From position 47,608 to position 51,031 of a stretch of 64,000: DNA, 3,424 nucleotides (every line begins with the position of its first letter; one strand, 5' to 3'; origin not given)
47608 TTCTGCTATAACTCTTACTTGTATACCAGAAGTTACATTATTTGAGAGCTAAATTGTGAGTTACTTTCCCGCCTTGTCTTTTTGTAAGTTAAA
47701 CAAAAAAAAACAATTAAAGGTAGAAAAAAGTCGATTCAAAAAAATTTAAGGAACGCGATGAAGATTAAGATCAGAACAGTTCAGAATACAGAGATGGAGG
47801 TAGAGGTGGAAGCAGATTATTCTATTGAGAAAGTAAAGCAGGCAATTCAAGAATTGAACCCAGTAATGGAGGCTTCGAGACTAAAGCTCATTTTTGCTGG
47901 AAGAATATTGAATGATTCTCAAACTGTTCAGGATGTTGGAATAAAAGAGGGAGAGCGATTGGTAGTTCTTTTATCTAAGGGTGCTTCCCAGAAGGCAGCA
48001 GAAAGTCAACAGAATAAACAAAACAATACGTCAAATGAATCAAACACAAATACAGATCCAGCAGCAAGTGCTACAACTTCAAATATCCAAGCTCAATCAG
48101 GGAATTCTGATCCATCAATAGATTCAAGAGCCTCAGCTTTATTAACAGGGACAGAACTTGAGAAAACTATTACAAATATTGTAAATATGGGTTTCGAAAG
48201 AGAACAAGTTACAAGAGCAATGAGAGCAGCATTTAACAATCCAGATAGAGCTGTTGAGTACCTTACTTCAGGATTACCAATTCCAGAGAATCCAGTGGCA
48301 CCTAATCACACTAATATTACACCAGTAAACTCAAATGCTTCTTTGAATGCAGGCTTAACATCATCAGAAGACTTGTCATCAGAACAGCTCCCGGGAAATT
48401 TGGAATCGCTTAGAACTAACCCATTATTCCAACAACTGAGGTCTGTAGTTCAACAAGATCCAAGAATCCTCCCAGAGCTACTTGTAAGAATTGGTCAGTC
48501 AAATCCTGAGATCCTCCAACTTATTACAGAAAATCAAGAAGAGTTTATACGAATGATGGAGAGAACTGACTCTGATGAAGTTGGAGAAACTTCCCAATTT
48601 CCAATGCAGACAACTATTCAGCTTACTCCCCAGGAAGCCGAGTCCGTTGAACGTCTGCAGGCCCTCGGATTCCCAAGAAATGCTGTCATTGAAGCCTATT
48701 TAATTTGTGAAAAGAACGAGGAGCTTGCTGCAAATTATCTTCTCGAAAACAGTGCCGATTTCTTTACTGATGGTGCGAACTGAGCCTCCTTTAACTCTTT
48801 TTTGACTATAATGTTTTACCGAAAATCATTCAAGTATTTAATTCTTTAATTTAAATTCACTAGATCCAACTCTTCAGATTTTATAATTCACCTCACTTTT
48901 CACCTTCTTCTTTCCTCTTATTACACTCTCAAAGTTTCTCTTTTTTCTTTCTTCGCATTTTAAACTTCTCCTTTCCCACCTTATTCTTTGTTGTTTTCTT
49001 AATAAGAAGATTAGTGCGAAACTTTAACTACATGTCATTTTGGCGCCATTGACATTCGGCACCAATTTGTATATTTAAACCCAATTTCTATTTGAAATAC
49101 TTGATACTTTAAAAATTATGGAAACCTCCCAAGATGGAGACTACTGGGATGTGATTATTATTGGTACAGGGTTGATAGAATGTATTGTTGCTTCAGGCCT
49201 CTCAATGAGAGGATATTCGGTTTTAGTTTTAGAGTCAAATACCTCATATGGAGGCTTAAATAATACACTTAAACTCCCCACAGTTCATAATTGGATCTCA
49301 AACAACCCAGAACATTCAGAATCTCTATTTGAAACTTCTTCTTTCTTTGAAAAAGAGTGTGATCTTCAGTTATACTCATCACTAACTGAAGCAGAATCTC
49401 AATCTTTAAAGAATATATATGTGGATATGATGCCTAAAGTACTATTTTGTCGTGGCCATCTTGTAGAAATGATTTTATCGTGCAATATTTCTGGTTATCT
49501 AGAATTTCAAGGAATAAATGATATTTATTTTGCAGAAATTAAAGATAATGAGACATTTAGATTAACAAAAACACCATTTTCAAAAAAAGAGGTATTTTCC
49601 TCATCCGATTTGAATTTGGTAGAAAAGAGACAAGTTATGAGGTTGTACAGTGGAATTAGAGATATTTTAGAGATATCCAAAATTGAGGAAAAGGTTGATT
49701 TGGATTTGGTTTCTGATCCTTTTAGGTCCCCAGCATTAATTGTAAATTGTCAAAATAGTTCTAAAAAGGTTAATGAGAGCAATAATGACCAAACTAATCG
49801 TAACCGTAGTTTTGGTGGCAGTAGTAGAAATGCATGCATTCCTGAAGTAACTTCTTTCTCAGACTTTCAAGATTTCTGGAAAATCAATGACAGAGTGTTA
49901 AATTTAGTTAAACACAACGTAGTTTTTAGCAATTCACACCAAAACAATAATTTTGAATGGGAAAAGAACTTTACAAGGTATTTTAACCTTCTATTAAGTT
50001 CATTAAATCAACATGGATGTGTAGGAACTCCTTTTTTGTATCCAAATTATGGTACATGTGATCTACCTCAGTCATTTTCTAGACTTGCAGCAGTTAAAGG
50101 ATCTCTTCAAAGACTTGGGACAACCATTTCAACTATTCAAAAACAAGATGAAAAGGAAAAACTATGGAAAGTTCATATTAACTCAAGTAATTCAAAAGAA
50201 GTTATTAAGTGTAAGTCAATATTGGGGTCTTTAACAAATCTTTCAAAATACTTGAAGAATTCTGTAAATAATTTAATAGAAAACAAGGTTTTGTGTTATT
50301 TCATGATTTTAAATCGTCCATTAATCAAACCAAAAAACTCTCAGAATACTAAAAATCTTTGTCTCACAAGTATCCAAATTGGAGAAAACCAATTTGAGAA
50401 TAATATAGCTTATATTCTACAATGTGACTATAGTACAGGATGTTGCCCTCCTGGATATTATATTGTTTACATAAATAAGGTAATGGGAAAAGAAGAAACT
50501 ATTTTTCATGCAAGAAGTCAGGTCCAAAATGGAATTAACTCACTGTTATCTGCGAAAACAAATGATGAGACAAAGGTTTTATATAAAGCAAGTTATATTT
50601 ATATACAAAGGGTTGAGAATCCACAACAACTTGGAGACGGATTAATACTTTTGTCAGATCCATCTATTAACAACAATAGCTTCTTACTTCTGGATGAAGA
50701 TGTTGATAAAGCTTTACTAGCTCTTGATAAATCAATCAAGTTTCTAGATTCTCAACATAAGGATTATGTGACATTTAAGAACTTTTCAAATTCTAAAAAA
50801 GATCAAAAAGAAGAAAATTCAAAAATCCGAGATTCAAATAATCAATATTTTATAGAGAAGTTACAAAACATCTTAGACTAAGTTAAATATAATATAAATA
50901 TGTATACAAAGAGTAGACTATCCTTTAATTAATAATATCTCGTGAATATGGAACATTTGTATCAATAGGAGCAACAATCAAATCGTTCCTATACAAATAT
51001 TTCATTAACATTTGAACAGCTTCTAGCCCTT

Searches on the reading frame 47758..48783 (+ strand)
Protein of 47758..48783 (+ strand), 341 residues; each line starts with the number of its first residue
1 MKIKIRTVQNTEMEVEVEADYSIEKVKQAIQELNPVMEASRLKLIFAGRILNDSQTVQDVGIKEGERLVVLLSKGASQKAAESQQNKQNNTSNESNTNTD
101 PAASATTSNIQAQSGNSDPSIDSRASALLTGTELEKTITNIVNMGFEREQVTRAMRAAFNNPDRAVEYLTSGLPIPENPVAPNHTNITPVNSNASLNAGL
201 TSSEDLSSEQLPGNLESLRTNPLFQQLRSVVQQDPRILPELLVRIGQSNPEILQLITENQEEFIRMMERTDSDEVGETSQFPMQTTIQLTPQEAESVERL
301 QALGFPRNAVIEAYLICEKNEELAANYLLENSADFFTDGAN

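Call 6: search_protein_families(library=pfam, proteins=[window:47758-48783:+])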
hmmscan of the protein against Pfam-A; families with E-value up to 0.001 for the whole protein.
window:47758-48783:+ (341 aa): 8 families
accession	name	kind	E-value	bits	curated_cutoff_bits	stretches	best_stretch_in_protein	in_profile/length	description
PF00627.37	UBA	-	3.8e-27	94.1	22.4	2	134-169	2-37/37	UBA/TS-N domain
PF09280.16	XPC-binding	-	8e-22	77.1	26.4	1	215-268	1-54/57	XPC-binding domain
PF00240.29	ubiquitin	-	1.9e-16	60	25.4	1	3-74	1-71/72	Ubiquitin family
PF22562.2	UBA_7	-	2.8e-11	43.6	27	1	136-170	3-38/48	UBA-like domain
PF11976.14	Rad60-SLD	-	6e-09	36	23.8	1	1-70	1-70/72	Ubiquitin-2 like Rad60 SUMO-like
PF10302.15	Dsc3_N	-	2e-07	31.9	25.4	1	11-89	14-85/102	DSC E3 ubiquitin ligase complex subunit 3, ubiquitin-like domain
PF13881.12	Rad60-SLD_2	-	5.7e-06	26.9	23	1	2-94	4-105/111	Ubiquitin-2 like Rad60 SUMO-like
PF09288.16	UBA_3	-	2.4e-05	24.5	20.4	0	137-156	12-31/55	Fungal ubiquitin-associated domain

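Call 42: find_homologous_proteins(query=window:47758-48783:+, max_evalue=1e-20)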
Query window:47758-48783:+ (341 aa): 1030 proteins with E <= 1e-20 among 4912 candidates; the best 120 are listed.
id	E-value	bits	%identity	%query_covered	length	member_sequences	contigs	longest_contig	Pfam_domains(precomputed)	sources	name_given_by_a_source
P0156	2.4e-202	689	96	100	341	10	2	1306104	PF22562.3,PF00240.30,PF00627.38,PF13881.13,PF09288.17,PF10302.16,PF09280.17,PF11976.15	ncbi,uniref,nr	ncbi:UV excision repair protein Rad23 [Cryptosporidium meleagridis]|uniref:UV excision repair protei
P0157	3.8e-182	622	88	100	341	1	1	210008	PF22562.3,PF00240.30,PF00627.38,PF10302.16,PF09280.17,PF11976.15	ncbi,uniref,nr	ncbi:uncharacterized protein cubi_03146 [Cryptosporidium ubiquitum]|uniref:UV excision repair protei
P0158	1.2e-162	558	80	100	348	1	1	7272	PF22562.3,PF00240.30,PF00627.38,PF13881.13,PF09288.17,PF10302.16,PF09280.17,PF11976.15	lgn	-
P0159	1.2e-160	552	80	100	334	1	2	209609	PF22562.3,PF00240.30,PF00627.38,PF13881.13,PF10302.16,PF09280.17,PF11976.15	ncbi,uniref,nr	ncbi:RAD23p-like protein [Cryptosporidium canis]|uniref:UV excision repair protein RAD23 n=1 Tax=Cry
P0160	8.5e-160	549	79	100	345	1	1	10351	PF22562.3,PF00240.30,PF00627.38,PF13881.13,PF10302.16,PF09280.17,PF11976.15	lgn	-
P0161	7.9e-158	542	81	100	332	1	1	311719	PF22562.3,PF00240.30,PF00627.38,PF13881.13,PF10302.16,PF09280.17,PF11976.15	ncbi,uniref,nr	ncbi:RAD23p-like protein [Cryptosporidium canis]|uniref:UV excision repair protein RAD23 n=1 Tax=Cry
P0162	1.3e-156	538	78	100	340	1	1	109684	PF22562.3,PF00240.30,PF00627.38,PF09288.17,PF10302.16,PF09280.17,PF11976.15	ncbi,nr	ncbi:UV excision repair protein Rad23 protein [Cryptosporidium felis]|nr:UV excision repair protein 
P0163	6.8e-127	441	67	100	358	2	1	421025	PF22562.3,PF00240.30,PF00627.38,PF09288.17,PF10302.16,PF09280.17,PF11976.15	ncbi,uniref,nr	ncbi:RAD 23B [Cryptosporidium bovis]|uniref:RAD 23B n=1 Tax=Cryptosporidium bovis TaxID=310047 RepID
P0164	1.0e-122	427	65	100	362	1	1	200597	PF22562.3,PF00240.30,PF00627.38,PF09288.17,PF10302.16,PF09280.17,PF11976.15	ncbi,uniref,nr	ncbi:RAD23p [Cryptosporidium ryanae]|uniref:RAD23p n=1 Tax=Cryptosporidium ryanae TaxID=515981 RepID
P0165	1.3e-114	401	63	99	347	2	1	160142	PF22562.3,PF00240.30,PF00627.38,PF09280.17,PF11976.15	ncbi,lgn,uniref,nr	ncbi:UV excision repair protein RAD23 [Cryptosporidium andersoni]|uniref:UV excision repair protein 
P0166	1.8e-114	400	62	99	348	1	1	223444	PF22562.3,PF00240.30,PF00627.38,PF09280.17,PF11976.15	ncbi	ncbi:putative UV excision repair protein Rad23 [Cryptosporidium serpentis]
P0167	1.2e-70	256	35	94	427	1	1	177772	PF22562.3,PF00240.30,PF00627.38,PF27606.1,PF09280.17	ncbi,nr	ncbi:hypothetical protein HDV01_001566 [Terramyces sp. JEL0728]|nr:hypothetical protein HDV01_001566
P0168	6.1e-62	228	39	99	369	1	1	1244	PF22562.3,PF00240.30,PF00627.38,PF09288.17,PF09280.17,PF11976.15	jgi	-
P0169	5.9e-60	221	43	64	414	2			PF22562.3,PF00240.30,PF00627.38,PF09280.17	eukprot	eukprot:GHVS01093999.1.p1 GENE.GHVS01093999.1~~GHVS01093999.1.p1 ORF type:complete len:415 (-),score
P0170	3.2e-59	219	41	99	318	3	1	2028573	PF22562.3,PF00240.30,PF00627.38,PF27606.1,PF09280.17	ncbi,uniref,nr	ncbi:UV excision repair protein rad23 like protein [Babesia gibsoni]|uniref:UV excision repair prote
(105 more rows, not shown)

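Call 43: find_encoding_contigs(protein=P0165, flank=10000, max_places=2)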
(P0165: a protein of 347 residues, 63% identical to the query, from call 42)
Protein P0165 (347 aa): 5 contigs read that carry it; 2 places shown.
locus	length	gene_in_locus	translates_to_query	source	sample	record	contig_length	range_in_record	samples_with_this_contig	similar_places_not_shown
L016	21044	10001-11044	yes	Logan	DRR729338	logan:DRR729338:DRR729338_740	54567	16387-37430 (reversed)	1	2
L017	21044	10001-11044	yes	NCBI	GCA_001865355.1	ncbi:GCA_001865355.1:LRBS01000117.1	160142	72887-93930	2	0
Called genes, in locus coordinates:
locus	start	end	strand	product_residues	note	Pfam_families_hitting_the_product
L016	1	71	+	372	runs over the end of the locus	-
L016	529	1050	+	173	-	-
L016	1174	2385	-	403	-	-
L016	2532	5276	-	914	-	PF03215:Rad17 (weak), PF00004:AAA, PF21960:RCF1-5-like_lid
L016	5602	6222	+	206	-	-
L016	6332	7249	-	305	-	-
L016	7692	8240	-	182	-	-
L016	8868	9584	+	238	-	-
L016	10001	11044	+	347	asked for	PF00240:ubiquitin, PF11976:Rad60-SLD, PF00627:UBA, PF22562:UBA_7 (faint), PF09280:XPC-binding, PF00627:UBA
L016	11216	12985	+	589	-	PF00996:GDI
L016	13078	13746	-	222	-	-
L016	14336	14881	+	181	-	PF08071:RS4NT, PF01479:S4 (faint), PF00900:Ribosomal_S4e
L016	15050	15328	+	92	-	PF16121:40S_S4_C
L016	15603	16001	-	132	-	PF01192:RNA_pol_Rpb6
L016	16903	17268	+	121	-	-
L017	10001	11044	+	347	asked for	PF00240:ubiquitin, PF11976:Rad60-SLD, PF00627:UBA, PF22562:UBA_7 (faint), PF09280:XPC-binding, PF00627:UBA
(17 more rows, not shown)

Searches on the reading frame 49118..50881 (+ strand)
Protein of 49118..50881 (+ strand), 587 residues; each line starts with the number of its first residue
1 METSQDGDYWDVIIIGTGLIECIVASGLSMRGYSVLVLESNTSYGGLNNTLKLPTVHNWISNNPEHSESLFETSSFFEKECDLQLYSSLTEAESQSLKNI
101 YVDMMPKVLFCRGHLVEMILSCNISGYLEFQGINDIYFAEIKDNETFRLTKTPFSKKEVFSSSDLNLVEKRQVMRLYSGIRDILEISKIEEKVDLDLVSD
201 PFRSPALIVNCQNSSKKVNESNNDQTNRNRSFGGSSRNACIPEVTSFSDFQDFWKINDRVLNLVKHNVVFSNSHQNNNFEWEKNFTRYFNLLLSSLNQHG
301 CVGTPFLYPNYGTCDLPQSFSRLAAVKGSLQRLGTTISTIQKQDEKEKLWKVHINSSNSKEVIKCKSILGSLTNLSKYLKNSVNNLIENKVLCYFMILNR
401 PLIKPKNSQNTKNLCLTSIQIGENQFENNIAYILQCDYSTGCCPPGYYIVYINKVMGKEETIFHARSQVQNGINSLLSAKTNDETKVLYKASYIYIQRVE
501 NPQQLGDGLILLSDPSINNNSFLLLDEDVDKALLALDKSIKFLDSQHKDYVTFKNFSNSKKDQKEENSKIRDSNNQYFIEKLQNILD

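Call 6: search_protein_families(library=pfam, proteins=[window:49118-50881:+])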
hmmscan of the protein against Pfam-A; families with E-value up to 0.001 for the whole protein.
window:49118-50881:+ (587 aa): 1 family
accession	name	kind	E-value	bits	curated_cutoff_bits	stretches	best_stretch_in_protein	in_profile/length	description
PF00996.24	GDI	-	4.2e-34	118.3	23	3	255-461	175-362/436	GDP dissociation inhibitor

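Call 12: find_encoding_contigs(protein=window:49118-50881:+, flank=10000, max_places=2)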
Protein window:49118-50881:+ (587 aa): 23 contigs read that carry it; 2 places shown.
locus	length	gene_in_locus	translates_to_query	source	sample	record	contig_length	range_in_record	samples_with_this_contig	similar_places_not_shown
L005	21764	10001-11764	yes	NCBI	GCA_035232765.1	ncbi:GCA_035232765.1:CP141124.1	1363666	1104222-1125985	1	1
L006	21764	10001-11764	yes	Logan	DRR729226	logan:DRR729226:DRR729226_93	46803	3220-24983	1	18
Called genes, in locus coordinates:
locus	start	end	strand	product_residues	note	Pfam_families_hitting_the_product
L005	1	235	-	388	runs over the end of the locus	-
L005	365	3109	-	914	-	PF03215:Rad17 (weak), PF00004:AAA, PF25361:AAA_lid_RFC1 (faint)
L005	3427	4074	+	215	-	-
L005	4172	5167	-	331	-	-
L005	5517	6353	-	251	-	-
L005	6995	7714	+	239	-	-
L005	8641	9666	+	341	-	PF00240:ubiquitin, PF10302:Dsc3_N (weak), PF11976:Rad60-SLD, PF13881:Rad60-SLD_2 (weak), PF09288:UBA_3 (faint), PF00627:UBA, PF09280:XPC-binding, PF00627:UBA, +1 more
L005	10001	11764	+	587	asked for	PF00996:GDI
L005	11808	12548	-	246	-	-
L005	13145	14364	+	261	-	PF08071:RS4NT, PF01479:S4 (weak), PF00900:Ribosomal_S4e, PF00467:KOW (faint), PF16121:40S_S4_C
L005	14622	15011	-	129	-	PF01192:RNA_pol_Rpb6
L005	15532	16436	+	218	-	-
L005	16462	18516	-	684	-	-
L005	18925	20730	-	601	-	PF01490:Aa_trans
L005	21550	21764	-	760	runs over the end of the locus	PF07691:PA14, PF00754:F5_F8_type_C (faint)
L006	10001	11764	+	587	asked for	PF00996:GDI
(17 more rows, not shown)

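Call 41: find_homologous_proteins(query=window:49118-50881:+, max_evalue=1e-60)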
Query window:49118-50881:+ (587 aa): 10 proteins with E <= 1e-60 among 8000 candidates.
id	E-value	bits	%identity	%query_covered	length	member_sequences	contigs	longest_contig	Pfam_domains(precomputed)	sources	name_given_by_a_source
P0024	0.0e+0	1286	98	100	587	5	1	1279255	PF00996.25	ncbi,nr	ncbi:Rab GDP dissociation inhibitor [Cryptosporidium tyzzeri]|nr:Rab GDP dissociation inhibitor [Cry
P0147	0.0e+0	1065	82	100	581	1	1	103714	PF00996.25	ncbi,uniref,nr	ncbi:Rab GDP dissociation inhibitor [Cryptosporidium sp. chipmunk genotype I]|uniref:Rab GDP dissoci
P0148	0.0e+0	1010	77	100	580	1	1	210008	PF00996.25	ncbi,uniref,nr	ncbi:Rab GDP dissociation inhibitor [Cryptosporidium ubiquitum]|uniref:Rab GDP dissociation inhibito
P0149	3.9e-286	968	75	100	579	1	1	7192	PF00996.25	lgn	-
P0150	1.6e-246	837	63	100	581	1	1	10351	PF00996.25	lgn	-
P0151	8.8e-242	822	63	100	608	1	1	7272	PF00996.25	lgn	-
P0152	3.5e-231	787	61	100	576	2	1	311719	PF00996.25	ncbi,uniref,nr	ncbi:Rab GDP dissociation inhibitor [Cryptosporidium canis]|uniref:Rab GDP dissociation inhibitor n=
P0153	4.7e-201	687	54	99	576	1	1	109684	PF00996.25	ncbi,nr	ncbi:Rab GDP dissociation inhibitor [Cryptosporidium felis]|nr:Rab GDP dissociation inhibitor [Crypt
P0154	3.9e-121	423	42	94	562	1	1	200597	PF00996.25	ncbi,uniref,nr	ncbi:Rab GDP dissociation inhibitor [Cryptosporidium ryanae]|uniref:Rab GDP dissociation inhibitor n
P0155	1.4e-120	422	42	94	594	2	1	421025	PF00996.25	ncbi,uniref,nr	ncbi:Rab GDP dissociation inhibitor [Cryptosporidium bovis]|uniref:Rab GDP dissociation inhibitor n=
